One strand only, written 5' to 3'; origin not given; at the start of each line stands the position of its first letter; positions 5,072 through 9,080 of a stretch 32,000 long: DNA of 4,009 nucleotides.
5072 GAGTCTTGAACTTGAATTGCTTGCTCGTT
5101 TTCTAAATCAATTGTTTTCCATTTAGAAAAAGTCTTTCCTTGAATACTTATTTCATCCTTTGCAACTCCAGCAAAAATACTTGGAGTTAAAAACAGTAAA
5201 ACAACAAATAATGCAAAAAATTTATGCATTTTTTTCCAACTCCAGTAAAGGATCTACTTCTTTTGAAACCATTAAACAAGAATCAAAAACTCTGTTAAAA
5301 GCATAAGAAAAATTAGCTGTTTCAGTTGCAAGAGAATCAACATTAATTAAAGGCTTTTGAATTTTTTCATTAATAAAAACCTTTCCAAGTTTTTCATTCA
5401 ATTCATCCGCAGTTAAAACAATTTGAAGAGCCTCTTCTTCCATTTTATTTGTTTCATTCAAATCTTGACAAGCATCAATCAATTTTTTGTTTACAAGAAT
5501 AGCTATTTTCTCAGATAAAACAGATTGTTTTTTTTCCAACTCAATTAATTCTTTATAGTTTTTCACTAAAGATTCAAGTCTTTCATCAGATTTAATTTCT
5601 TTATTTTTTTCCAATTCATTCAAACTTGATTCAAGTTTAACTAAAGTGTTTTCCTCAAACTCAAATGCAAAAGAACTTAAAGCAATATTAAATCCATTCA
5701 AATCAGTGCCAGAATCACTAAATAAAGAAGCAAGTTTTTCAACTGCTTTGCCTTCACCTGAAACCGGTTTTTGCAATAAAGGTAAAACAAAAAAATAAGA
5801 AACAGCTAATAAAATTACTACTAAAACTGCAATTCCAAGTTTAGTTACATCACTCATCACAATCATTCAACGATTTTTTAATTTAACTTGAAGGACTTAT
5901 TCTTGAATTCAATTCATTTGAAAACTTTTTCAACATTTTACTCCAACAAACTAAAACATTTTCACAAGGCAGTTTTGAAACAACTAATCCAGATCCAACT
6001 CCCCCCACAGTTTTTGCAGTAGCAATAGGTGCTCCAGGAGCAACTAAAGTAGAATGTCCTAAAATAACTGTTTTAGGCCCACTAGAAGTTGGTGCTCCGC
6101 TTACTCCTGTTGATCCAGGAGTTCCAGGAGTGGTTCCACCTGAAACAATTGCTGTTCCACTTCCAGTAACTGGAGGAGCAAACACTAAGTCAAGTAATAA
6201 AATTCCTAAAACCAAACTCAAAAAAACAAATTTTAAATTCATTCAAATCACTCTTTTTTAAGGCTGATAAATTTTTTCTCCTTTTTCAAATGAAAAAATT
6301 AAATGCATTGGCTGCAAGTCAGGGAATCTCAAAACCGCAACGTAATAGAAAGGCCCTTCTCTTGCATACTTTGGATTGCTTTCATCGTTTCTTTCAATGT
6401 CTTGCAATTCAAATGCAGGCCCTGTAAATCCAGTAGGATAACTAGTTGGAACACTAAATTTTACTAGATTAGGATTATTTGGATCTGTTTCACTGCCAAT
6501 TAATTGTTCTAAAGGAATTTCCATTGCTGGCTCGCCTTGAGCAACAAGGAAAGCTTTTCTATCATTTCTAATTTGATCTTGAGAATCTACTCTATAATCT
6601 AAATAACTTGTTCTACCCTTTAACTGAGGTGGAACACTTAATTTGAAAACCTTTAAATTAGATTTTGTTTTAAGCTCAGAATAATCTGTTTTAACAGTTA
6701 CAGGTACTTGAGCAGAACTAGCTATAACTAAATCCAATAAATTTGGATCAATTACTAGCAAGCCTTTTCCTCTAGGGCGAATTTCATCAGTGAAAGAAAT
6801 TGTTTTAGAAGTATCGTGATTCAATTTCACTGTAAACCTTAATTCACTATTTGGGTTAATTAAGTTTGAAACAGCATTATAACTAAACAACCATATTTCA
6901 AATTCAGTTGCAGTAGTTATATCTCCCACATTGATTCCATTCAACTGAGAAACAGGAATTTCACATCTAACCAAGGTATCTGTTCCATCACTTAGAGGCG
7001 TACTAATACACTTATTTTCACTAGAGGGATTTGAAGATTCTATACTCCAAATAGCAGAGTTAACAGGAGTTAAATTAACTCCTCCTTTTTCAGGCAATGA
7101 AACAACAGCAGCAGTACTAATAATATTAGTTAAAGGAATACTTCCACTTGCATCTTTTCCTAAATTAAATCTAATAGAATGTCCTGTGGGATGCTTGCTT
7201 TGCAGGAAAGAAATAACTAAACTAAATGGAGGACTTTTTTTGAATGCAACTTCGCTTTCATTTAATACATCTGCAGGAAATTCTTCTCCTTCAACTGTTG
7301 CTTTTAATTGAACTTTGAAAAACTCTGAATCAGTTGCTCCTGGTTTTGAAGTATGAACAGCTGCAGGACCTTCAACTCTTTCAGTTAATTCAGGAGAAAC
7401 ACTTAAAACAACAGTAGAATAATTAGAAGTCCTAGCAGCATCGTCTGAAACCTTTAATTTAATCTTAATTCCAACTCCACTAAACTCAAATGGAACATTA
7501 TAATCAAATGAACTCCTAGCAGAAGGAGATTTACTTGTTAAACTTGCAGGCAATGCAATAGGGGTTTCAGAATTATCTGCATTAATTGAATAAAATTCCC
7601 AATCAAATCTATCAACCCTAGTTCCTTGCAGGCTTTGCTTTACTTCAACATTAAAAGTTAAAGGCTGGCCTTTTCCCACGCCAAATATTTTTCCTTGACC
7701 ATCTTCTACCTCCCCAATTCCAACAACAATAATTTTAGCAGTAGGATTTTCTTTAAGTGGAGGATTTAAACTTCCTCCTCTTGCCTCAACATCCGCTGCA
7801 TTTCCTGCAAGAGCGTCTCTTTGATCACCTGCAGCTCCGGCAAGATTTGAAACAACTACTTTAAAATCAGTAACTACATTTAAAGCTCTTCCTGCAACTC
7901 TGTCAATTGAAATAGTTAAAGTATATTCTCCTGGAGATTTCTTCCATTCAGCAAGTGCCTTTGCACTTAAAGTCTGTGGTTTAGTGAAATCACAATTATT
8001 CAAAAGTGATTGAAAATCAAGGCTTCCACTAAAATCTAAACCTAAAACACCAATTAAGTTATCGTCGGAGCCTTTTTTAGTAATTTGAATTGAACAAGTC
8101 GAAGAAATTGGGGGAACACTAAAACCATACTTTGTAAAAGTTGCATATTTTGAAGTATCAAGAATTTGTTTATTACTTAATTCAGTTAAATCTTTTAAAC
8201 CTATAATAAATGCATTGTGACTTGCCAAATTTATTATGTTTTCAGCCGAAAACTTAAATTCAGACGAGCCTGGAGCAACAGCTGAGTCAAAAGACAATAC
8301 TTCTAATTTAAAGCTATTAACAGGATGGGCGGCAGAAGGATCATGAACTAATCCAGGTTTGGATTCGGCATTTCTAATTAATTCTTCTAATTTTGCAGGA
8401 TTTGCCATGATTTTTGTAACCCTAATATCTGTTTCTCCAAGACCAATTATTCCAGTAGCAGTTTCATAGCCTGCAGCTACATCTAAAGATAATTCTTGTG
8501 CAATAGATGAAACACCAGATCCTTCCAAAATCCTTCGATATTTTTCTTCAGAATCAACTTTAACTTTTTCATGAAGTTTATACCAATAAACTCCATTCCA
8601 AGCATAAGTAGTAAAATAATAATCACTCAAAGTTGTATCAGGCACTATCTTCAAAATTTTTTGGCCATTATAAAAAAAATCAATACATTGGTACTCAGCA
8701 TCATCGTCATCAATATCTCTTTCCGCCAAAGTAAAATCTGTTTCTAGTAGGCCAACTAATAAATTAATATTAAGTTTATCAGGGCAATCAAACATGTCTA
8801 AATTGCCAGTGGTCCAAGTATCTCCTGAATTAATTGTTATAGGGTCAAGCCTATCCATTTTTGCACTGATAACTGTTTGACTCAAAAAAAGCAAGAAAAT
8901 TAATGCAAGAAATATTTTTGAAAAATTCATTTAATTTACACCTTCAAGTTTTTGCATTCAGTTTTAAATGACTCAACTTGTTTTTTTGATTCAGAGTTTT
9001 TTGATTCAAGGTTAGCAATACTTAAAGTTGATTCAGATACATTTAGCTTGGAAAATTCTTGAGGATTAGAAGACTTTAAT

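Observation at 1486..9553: Five-gene surface operon built from a duplicated module: N-anchored coiled-coil protein followed by a giant secreted protein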

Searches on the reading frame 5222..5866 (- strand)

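Call 6: search_protein_families(library=pfam, proteins=[window:5222-5866:-], max_evalue=1)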
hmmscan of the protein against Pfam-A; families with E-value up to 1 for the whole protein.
window:5222-5866:- (214 aa): 4 families
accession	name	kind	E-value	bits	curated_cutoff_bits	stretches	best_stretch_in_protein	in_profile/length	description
PF15480.11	DUF4640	-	0.0035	17.6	26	1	53-171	93-207/292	Domain of unknown function (DUF4640)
PF14562.12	Endonuc_BglI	-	0.023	14.4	25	1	98-142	11-52/286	Restriction endonuclease BglI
PF03352.18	Adenine_glyco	-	0.11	12.8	25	1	76-149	64-140/177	Methyladenine glycosylase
PF02597.26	ThiS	-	0.61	11.1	22.5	1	89-136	20-57/76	ThiS family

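Call 7: search_protein_families(library=ncbifam, proteins=[window:5222-5866:-], max_evalue=1)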
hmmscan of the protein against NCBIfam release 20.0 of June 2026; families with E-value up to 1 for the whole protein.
window:5222-5866:- (214 aa): 2 families
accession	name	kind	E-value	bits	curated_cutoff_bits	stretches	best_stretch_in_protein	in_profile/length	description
TIGR00665.1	DnaB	equivalog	0.0086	14.9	385.25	1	71-183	55-161/435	replicative DNA helicase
NF000665.1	PRK00031.2-3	equivalog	0.047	13.7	202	1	119-180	98-158/169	outer membrane lipoprotein chaperone LolA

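Call 11: search_protein_families(library=phrogs, proteins=[window:5222-5866:-], max_evalue=0.1)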
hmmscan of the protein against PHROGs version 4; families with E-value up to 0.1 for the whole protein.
window:5222-5866:- (214 aa): 3 families
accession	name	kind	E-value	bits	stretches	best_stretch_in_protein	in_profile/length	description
phrog_29486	-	unknown function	0.0073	17.4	1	121-157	20-58/62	-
phrog_14396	-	unknown function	0.068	14.4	0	70-92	6-28/54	-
phrog_29935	-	unknown function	0.08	14.3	0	102-138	14-45/59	-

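Call 49: search_protein_families(library=padloc, proteins=[window:5222-5866:-], max_evalue=0.1)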
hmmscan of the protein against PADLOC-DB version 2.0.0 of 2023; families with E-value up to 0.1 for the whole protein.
window:5222-5866:- (214 aa): 1 family
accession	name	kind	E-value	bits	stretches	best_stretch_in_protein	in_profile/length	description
PDLC01439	typeIV_DinG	-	0.022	11.4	1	60-158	199-294/575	CAS-IV-A; associated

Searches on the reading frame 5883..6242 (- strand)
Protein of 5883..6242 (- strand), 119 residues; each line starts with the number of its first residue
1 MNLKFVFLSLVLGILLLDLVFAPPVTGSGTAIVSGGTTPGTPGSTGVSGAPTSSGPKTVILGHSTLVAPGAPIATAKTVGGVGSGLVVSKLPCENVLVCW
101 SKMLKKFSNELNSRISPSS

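Call 6: search_protein_families(library=pfam, proteins=[window:5883-6242:-], max_evalue=1)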
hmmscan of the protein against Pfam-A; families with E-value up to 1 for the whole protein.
window:5883-6242:- (119 aa): 0 families

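Call 7: search_protein_families(library=ncbifam, proteins=[window:5883-6242:-], max_evalue=1)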
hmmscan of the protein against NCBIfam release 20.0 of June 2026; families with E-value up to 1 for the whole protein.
window:5883-6242:- (119 aa): 2 families
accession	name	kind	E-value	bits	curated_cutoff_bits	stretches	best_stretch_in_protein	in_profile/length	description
NF041481.1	beta_arabfuran_tase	equivalog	0.052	11.6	1050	1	50-109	107-167/633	terminal beta-(1->2)-arabinofuranosyltransferase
NF005904.0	PRK07883.1-2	equivalog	0.95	7.7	969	0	33-105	35-109/584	DEDD exonuclease domain-containing protein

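Call 11: search_protein_families(library=phrogs, proteins=[window:5883-6242:-], max_evalue=0.1)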
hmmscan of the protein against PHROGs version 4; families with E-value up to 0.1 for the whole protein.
window:5883-6242:- (119 aa): 0 families

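Call 49: search_protein_families(library=padloc, proteins=[window:5883-6242:-], max_evalue=0.1)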
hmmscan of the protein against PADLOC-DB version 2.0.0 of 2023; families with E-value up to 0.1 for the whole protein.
window:5883-6242:- (119 aa): 0 families

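Call 56: list_cluster_members(proteins=[P0001, P0002, P0004, P0003, window:5883-6242:-])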
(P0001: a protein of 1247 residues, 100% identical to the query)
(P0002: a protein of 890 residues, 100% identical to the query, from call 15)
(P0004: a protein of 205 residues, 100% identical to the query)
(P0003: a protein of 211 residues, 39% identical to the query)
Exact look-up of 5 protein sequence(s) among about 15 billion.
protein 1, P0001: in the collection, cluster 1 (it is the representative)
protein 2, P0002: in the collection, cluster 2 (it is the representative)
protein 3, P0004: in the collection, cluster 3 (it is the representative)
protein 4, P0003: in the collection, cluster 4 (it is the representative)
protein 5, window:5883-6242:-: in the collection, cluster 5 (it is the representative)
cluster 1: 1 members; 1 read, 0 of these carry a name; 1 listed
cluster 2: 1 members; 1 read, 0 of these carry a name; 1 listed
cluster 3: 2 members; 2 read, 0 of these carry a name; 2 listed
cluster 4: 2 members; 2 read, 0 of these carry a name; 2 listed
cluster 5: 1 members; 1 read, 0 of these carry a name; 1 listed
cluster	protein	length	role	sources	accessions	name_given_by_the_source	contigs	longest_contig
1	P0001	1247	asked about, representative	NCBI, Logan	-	-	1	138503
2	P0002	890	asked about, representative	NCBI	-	-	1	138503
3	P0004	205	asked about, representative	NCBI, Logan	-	-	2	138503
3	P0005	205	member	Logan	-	-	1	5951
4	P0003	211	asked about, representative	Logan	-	-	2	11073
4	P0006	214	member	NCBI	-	-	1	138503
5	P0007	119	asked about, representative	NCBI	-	-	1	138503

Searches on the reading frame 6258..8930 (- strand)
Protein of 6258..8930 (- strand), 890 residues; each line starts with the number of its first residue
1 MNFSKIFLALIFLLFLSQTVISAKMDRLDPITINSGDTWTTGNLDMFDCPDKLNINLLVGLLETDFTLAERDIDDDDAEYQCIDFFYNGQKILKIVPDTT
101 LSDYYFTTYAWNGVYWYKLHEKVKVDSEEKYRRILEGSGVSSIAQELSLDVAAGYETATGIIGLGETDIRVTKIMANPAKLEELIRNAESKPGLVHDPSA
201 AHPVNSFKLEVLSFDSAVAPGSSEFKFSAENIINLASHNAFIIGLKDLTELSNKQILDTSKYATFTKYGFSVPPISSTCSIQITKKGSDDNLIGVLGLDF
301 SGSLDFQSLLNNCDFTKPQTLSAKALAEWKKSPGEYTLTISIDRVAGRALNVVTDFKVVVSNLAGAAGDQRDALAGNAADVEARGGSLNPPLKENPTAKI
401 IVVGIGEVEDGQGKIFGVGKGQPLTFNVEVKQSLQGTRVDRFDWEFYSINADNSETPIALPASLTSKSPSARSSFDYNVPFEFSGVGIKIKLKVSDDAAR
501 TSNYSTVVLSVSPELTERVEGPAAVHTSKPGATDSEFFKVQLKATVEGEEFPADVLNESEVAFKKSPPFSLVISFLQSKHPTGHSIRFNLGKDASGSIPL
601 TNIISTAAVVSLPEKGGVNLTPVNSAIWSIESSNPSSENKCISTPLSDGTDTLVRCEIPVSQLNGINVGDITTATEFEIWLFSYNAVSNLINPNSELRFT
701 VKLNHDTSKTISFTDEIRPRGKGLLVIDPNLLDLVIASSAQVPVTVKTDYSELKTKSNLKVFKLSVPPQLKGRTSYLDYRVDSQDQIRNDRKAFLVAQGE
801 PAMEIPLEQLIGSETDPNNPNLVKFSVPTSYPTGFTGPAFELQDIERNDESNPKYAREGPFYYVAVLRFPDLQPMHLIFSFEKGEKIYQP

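Call 6: search_protein_families(library=pfam, proteins=[window:6258-8930:-], max_evalue=1)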
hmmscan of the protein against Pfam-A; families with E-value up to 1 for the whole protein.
window:6258-8930:- (890 aa): 0 families

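Call 7: search_protein_families(library=ncbifam, proteins=[window:6258-8930:-], max_evalue=1)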
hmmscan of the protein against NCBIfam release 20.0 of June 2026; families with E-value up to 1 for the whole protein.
window:6258-8930:- (890 aa): 0 families

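Call 11: search_protein_families(library=phrogs, proteins=[window:6258-8930:-], max_evalue=0.1)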
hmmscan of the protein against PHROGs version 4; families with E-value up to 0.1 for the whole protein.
window:6258-8930:- (890 aa): 1 family
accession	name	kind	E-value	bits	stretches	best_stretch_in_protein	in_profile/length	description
phrog_21587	-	unknown function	0.064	12.4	1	651-757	579-688/706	-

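Call 13: search_solved_structures(query=window:6258-8930:-, max_evalue=1)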
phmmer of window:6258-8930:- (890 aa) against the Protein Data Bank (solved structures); distinct sequences matched with E-value up to 1: 0.

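Call 15: find_homologous_proteins(query=window:6258-8930:-)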
Query window:6258-8930:- (890 aa): 1 proteins with E <= 0.001 among 8000 candidates.
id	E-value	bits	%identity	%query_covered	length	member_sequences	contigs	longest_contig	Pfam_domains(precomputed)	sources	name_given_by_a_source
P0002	0.0e+0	1993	100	100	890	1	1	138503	-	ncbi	-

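Call 27: search_dna_similar(query=window:6258-8930:-, collection=phages, mode=protein, max_evalue=0.01)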
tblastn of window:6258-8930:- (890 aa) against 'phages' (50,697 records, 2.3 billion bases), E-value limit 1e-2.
No match.

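Call 39: predict_structure(protein=window:6258-8930:-)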
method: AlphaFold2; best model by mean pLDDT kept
length: 890 residues; sequences in the alignment: 1
mean_pLDDT: 31.4   pTM: 0.21
mean pLDDT of the five models: 31.4, 27.7, 26.0, 24.9, 24.3
residues with pLDDT >= 90: 0; 70-90: 0; 50-70: 14; < 50: 876
segments of 3 or more residues with pLDDT < 50: 16-813, 815-890
pLDDT, mean of each block of 10 residues (from residue 1): 57 50 30 27 27 30 28 35 32 31 31 34 36 38 31 26 30 36 41 35 34 31 31 33 31 33 32 34 45 36 32 34 44 43 30 26 23 25 23 25 27 30 29 28 31 27 23 22 26 28 28 30 26 29 27 28 30 29 29 30 25 24 24 31 33 33 31 30 24 27 28 23 26 24 26 28 30 35 42 35 39 44 39 29 33 40 36 34 35
secondary structure, 60 per line:
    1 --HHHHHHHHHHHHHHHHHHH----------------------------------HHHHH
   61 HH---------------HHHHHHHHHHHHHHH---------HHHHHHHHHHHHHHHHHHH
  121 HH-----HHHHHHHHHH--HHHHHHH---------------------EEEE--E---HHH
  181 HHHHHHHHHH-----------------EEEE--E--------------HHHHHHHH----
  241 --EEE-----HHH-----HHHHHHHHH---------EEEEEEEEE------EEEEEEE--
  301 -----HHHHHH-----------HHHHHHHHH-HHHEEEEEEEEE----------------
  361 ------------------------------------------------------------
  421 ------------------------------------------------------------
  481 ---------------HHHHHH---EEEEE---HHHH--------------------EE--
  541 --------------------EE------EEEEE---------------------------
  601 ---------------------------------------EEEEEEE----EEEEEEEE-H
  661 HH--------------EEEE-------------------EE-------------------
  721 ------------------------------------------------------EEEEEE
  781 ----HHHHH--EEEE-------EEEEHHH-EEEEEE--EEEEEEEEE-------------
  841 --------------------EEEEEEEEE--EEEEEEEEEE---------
elements in order (helices of 4 or more, strands of 3 or more residues): H3-21 H56-62 H78-92 H102-122 H128-137 H140-146 E168-171 H178-190 E208-211 H229-236 E243-245 H259-267 E277-285 E292-298 H306-311 H323-331 E336-344 H496-501 E505-509 H513-516 E569-573 E640-646 E651-658 E677-680 E775-780 H785-789 E792-795 E803-806 E811-816 E819-827 E861-869 E872-881

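Call 45: find_related_loci(query=window:6258-8930:-, collection=metagenome_contigs, flank=8000)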
Query window:6258-8930:- (890 aa) in metagenome_contigs; peptide patterns used: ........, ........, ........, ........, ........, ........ (x = any residue, [..] = any of these).
114 stretches matched a pattern, but none encodes a relative of the query by tblastn (E <= 1e-3).

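Call 49: search_protein_families(library=padloc, proteins=[window:6258-8930:-], max_evalue=0.1)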
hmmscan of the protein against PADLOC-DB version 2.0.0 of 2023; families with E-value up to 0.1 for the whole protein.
window:6258-8930:- (890 aa): 0 families

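Call 55: find_encoding_contigs(protein=P0002, flank=10000, max_places=3)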
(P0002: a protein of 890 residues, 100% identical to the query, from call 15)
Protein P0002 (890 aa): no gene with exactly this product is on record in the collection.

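Call 69: find_related_loci(query=window:6258-8930:-, collection=viral_contigs, flank=5000)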
Query window:6258-8930:- (890 aa) in viral_contigs; peptide patterns used: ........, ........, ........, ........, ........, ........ (x = any residue, [..] = any of these).
4 stretches matched a pattern, but none encodes a relative of the query by tblastn (E <= 1e-3).

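Call 82: search_dna_similar(query=window:6258-8930:-, collection=plasmids, mode=protein, max_evalue=0.01)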
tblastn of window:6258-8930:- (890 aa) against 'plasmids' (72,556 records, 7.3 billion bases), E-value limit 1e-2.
No match.
